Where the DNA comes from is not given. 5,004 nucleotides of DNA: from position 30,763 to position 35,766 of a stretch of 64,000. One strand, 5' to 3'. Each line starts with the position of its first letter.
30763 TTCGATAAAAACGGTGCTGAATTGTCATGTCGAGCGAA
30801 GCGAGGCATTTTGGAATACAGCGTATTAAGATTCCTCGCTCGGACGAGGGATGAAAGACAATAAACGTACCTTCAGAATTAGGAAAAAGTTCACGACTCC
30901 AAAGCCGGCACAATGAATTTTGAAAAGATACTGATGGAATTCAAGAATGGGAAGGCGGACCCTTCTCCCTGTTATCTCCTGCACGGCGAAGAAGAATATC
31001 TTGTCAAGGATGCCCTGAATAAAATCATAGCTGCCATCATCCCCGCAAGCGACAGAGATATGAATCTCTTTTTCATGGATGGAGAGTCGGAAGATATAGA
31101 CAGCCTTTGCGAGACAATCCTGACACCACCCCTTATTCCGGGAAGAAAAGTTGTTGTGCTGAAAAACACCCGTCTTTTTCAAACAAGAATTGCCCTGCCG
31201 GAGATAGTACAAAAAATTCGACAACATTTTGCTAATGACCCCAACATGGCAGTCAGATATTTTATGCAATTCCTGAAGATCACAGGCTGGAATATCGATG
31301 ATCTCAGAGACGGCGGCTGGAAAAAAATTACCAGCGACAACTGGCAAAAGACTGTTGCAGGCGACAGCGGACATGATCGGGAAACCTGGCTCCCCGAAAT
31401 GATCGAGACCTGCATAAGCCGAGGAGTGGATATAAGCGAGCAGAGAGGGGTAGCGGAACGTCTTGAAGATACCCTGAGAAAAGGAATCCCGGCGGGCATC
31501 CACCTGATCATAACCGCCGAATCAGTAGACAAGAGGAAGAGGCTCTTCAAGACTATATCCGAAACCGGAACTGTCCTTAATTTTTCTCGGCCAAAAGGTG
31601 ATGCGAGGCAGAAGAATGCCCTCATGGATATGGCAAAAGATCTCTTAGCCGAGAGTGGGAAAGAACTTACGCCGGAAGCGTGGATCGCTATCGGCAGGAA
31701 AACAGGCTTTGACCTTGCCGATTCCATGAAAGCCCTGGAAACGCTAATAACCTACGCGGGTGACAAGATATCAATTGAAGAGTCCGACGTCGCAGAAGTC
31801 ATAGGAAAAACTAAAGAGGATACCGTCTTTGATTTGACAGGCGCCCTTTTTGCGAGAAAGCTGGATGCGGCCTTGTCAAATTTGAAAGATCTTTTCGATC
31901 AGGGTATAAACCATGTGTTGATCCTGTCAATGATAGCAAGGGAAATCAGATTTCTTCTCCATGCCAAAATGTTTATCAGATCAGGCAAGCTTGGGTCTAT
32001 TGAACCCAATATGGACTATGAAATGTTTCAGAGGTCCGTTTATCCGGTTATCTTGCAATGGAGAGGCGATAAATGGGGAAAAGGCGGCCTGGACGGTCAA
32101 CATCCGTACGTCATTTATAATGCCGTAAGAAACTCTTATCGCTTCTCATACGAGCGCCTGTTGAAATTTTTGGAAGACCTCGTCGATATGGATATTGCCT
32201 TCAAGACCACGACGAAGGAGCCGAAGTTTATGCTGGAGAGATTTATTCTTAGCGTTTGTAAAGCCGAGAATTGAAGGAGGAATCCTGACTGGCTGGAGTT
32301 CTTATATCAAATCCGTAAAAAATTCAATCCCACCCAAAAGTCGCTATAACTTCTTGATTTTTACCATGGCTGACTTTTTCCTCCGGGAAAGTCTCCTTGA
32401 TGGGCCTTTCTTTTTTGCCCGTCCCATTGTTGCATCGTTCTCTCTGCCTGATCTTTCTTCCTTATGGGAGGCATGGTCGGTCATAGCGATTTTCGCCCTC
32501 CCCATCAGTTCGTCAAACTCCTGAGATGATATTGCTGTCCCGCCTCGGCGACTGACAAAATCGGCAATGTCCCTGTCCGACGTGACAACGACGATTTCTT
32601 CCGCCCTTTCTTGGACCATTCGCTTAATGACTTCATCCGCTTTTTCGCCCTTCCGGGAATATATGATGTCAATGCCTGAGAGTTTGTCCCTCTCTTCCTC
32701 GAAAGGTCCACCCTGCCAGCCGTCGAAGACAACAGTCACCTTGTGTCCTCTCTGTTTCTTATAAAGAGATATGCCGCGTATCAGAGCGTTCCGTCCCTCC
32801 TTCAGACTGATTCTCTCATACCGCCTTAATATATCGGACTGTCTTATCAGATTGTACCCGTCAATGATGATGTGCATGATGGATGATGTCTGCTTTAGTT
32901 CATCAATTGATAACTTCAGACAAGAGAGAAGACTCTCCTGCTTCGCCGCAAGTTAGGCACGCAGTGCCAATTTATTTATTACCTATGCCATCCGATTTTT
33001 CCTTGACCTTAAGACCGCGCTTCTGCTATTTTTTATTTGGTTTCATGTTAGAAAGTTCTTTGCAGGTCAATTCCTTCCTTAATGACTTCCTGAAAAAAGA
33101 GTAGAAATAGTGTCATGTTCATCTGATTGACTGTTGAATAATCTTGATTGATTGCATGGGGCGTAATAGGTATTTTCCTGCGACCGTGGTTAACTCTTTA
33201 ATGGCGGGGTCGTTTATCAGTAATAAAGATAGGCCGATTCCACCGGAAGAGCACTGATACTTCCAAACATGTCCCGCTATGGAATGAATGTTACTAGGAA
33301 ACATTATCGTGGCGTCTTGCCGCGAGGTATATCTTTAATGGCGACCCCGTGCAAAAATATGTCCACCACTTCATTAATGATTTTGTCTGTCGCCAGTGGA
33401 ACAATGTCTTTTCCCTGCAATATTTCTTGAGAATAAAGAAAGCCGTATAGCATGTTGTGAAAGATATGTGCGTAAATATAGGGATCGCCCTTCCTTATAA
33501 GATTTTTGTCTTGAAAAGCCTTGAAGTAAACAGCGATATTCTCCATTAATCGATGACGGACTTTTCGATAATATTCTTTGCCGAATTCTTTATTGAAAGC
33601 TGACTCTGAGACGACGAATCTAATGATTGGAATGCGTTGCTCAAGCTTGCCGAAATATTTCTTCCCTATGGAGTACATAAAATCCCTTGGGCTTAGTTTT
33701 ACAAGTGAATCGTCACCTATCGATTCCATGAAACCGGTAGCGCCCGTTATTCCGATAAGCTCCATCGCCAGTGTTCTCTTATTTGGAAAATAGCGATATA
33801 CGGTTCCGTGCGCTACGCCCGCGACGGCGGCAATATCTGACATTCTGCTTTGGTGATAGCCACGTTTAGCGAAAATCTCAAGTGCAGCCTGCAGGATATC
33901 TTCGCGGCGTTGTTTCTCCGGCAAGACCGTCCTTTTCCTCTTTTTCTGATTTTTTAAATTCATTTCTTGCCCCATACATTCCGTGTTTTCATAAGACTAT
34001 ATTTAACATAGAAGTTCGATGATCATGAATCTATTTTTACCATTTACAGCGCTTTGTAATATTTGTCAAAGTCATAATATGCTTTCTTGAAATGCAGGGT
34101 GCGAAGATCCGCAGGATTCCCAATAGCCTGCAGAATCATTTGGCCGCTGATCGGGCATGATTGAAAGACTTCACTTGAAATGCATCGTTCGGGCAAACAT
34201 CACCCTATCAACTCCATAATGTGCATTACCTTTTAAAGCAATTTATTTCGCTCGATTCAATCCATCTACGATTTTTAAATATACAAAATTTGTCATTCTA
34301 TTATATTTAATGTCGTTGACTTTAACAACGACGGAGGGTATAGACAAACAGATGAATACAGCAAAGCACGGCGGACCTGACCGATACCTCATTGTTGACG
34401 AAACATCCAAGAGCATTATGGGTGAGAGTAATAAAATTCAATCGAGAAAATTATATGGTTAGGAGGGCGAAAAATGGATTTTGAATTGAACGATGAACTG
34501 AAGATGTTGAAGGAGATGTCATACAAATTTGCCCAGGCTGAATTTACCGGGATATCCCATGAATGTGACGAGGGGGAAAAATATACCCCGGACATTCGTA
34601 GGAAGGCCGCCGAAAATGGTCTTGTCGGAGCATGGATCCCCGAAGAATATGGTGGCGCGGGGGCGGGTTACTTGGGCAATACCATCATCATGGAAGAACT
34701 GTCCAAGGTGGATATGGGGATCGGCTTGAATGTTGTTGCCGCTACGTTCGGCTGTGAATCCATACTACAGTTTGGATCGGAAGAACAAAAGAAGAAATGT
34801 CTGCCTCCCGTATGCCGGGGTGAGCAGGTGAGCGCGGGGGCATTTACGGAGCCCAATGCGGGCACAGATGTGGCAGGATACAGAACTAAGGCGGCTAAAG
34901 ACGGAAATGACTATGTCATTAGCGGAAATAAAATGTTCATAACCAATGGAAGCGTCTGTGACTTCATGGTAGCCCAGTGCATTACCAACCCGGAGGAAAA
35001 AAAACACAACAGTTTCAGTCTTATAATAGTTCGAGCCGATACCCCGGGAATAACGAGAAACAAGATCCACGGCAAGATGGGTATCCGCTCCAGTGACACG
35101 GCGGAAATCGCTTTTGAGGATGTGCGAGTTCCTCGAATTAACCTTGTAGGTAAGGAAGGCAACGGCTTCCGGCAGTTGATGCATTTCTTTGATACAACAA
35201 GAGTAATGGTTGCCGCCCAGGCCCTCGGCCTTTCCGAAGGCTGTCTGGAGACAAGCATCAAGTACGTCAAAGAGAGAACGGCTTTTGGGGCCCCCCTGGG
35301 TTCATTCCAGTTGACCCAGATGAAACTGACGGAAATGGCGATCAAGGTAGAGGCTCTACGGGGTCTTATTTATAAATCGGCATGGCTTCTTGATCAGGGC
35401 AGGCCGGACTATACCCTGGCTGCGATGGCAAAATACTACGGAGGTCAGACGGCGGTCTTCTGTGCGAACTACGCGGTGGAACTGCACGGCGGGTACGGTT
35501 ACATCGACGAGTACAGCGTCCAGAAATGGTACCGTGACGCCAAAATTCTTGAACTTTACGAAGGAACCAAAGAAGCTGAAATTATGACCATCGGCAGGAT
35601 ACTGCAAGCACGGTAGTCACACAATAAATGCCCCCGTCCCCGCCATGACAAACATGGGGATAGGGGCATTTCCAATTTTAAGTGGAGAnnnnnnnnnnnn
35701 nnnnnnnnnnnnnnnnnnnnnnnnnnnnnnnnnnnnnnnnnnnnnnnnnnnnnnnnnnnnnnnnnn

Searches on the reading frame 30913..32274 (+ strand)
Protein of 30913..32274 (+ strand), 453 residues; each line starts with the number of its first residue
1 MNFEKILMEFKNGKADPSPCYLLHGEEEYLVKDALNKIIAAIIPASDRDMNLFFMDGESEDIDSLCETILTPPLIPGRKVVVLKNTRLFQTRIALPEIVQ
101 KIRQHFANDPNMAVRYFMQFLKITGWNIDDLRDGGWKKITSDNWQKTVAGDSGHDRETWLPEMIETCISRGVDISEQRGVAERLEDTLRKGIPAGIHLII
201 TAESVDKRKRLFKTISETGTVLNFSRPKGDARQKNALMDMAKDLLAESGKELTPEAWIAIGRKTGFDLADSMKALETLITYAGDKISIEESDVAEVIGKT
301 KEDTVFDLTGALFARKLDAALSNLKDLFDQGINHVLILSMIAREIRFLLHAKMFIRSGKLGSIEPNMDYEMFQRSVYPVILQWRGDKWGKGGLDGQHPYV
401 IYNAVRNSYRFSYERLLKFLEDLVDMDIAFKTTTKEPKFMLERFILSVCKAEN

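Call 60: search_protein_families(library=pfam, proteins=[window:30913-32274:+], max_evalue=0.001)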
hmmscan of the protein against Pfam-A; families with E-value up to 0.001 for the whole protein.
window:30913-32274:+ (453 aa): 3 families
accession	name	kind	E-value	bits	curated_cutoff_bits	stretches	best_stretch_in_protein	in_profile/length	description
PF21694.2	DNA_pol3_delta_C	-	5.9e-21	75.1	27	2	395-447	68-120/121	DNA polymerase III delta subunit, C-terminal domain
PF06144.19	DNA_pol3_delta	-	5.8e-14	52.6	21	1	21-92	1-71/124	DNA polymerase III, delta subunit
PF12169.13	DNA_pol3_gamma3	-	1.6e-05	25.1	24.4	1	289-354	2-67/143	DNA polymerase III subunits gamma and tau domain III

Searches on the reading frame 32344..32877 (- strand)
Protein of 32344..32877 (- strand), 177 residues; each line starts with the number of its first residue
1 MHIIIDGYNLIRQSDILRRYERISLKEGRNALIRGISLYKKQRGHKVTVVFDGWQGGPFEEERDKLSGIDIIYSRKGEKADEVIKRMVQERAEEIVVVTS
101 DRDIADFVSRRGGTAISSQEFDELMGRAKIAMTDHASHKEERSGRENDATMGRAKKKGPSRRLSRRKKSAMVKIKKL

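Call 60: search_protein_families(library=pfam, proteins=[window:32344-32877:-], max_evalue=0.001)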
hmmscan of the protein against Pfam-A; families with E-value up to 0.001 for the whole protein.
window:32344-32877:- (177 aa): 1 family
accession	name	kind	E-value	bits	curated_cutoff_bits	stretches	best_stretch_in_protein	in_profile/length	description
PF05991.17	NYN_YacP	-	2.7e-34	119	24.6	1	3-148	1-150/166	YacP-like NYN domain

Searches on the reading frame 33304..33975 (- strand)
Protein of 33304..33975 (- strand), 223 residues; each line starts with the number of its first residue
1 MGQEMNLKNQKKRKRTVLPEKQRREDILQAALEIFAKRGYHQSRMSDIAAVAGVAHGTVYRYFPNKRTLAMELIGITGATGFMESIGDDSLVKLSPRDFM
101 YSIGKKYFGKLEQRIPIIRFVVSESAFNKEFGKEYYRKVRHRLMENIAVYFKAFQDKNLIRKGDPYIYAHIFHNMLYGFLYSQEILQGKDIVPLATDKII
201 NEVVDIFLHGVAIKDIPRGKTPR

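Call 60: search_protein_families(library=pfam, proteins=[window:33304-33975:-], max_evalue=0.001)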
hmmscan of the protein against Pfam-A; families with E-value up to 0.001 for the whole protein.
window:33304-33975:- (223 aa): 2 families
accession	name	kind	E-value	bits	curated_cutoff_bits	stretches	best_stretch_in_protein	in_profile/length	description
PF00440.29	TetR_N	-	3.7e-16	59.1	24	1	27-70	1-44/47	Bacterial regulatory proteins, tetR family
PF14246.11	TetR_C_7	-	1.1e-09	38.8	22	1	113-208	18-114/119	AefR-like transcriptional repressor, C-terminal domain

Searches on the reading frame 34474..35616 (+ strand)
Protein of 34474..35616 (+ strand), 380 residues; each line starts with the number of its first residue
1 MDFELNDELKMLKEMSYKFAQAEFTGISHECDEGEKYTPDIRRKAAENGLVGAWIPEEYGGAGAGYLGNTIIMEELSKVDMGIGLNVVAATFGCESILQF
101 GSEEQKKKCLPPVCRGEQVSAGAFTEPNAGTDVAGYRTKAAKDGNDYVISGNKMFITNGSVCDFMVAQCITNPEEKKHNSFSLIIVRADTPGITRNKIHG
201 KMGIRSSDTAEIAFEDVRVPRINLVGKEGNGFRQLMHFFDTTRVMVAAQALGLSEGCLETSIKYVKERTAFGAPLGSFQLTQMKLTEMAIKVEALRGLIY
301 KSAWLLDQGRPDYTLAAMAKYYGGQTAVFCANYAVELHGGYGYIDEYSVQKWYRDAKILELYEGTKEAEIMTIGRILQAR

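Call 60: search_protein_families(library=pfam, proteins=[window:34474-35616:+], max_evalue=0.001)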
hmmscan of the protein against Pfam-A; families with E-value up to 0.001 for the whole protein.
window:34474-35616:+ (380 aa): 4 families
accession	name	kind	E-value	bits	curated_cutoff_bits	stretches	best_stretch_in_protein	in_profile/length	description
PF00441.29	Acyl-CoA_dh_1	-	1.1e-48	165.6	22.4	1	229-376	1-148/150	Acyl-CoA dehydrogenase, C-terminal domain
PF02771.21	Acyl-CoA_dh_N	-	3.1e-30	105.3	22.9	1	7-117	2-113/113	Acyl-CoA dehydrogenase, N-terminal domain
PF02770.24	Acyl-CoA_dh_M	-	9.2e-23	80.7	33.3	1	123-217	3-97/97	Acyl-CoA dehydrogenase, middle domain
PF08028.16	Acyl-CoA_dh_2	-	5.7e-17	62.7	22.7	1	245-366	2-133/134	Acyl-CoA dehydrogenase, C-terminal domain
